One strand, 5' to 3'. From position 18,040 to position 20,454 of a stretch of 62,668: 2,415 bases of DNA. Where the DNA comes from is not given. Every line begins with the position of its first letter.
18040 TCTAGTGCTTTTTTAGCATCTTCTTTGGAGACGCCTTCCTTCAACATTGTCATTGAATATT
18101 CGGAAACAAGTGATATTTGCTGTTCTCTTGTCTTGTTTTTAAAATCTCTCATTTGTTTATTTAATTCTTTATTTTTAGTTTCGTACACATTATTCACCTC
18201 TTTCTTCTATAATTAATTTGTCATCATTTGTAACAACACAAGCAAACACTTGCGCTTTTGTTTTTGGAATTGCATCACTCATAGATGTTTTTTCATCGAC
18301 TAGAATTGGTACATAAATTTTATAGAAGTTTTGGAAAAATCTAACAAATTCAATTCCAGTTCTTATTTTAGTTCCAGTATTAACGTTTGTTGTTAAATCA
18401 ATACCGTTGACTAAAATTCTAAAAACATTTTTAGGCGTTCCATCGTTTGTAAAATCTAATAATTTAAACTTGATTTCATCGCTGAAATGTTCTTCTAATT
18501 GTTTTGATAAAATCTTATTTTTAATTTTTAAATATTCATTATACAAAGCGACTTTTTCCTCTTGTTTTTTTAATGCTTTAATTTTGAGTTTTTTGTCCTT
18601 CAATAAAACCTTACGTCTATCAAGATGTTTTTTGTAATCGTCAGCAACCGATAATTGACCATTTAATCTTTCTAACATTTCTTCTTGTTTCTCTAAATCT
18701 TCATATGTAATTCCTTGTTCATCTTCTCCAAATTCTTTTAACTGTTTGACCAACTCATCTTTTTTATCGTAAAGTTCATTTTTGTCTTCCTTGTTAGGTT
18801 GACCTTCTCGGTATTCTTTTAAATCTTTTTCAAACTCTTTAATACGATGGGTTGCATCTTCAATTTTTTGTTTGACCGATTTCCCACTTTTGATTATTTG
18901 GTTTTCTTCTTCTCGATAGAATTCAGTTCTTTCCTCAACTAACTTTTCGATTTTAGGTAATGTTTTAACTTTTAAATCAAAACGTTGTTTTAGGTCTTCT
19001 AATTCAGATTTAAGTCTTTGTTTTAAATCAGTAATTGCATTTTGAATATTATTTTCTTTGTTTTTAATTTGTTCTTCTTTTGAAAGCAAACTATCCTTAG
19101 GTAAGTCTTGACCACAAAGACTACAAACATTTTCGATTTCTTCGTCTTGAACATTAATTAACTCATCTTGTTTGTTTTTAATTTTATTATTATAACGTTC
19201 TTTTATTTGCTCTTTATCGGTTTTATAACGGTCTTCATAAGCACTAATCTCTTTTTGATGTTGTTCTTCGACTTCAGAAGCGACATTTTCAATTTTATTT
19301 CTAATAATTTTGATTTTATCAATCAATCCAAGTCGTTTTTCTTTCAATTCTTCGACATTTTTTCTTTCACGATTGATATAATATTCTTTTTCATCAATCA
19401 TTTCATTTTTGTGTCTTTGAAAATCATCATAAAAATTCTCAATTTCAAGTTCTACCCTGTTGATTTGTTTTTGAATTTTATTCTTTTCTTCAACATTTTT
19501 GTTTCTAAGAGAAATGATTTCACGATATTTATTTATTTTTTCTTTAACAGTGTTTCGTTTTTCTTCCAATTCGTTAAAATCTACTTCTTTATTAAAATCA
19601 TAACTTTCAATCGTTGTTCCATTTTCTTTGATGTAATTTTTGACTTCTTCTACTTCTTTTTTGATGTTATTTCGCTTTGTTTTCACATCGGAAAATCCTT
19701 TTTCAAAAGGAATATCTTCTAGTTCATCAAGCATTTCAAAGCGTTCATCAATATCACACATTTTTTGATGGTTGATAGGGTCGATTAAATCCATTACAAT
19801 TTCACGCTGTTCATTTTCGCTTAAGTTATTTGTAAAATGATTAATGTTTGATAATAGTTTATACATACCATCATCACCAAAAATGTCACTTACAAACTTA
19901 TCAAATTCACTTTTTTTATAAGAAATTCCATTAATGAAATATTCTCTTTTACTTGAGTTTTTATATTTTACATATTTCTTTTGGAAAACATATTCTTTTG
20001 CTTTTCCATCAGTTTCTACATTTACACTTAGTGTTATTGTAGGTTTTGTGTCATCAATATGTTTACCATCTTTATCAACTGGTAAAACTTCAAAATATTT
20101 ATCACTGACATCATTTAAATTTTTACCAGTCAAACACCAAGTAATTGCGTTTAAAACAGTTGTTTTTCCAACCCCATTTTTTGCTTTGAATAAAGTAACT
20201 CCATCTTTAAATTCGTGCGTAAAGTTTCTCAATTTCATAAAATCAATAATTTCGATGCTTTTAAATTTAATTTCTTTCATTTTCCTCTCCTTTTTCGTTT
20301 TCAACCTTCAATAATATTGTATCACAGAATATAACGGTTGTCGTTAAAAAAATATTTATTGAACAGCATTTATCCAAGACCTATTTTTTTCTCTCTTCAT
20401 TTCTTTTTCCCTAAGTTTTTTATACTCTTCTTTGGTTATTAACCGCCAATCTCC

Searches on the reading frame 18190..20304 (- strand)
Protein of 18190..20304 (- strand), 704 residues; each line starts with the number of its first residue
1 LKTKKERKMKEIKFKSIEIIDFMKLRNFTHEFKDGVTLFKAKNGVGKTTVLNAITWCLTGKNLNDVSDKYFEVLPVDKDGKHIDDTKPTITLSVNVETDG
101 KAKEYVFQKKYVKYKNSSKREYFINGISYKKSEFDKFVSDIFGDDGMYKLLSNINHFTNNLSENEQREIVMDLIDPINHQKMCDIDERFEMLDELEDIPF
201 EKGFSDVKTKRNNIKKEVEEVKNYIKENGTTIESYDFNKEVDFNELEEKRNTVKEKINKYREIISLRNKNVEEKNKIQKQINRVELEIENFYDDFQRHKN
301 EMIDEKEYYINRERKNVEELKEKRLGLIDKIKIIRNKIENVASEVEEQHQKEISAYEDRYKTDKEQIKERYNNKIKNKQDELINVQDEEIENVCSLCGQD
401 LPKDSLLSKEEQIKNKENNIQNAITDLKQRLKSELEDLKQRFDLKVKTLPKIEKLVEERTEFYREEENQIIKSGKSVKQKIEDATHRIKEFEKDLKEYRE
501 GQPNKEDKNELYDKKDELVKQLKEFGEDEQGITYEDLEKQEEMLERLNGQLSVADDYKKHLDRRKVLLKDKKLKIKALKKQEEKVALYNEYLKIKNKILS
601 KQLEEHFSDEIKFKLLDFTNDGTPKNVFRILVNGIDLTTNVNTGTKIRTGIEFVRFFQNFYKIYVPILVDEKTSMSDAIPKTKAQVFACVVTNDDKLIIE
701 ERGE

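Call 36: search_protein_families(library=pfam, proteins=[window:18190-20304:-], max_evalue=0.01)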
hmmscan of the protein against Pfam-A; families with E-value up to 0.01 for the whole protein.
window:18190-20304:- (704 aa): 3 families
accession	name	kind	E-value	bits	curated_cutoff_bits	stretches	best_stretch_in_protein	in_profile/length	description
PF02463.25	SMC_N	-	2.9e-07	30.6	40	1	15-139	3-128/220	RecF/RecN/SMC N terminal domain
PF13476.12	AAA_23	-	7.6e-07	30.4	27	1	16-288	1-200/201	AAA domain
PF13555.12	AAA_29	-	0.0013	18.9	27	1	16-62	3-50/61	P-loop containing region of AAA domain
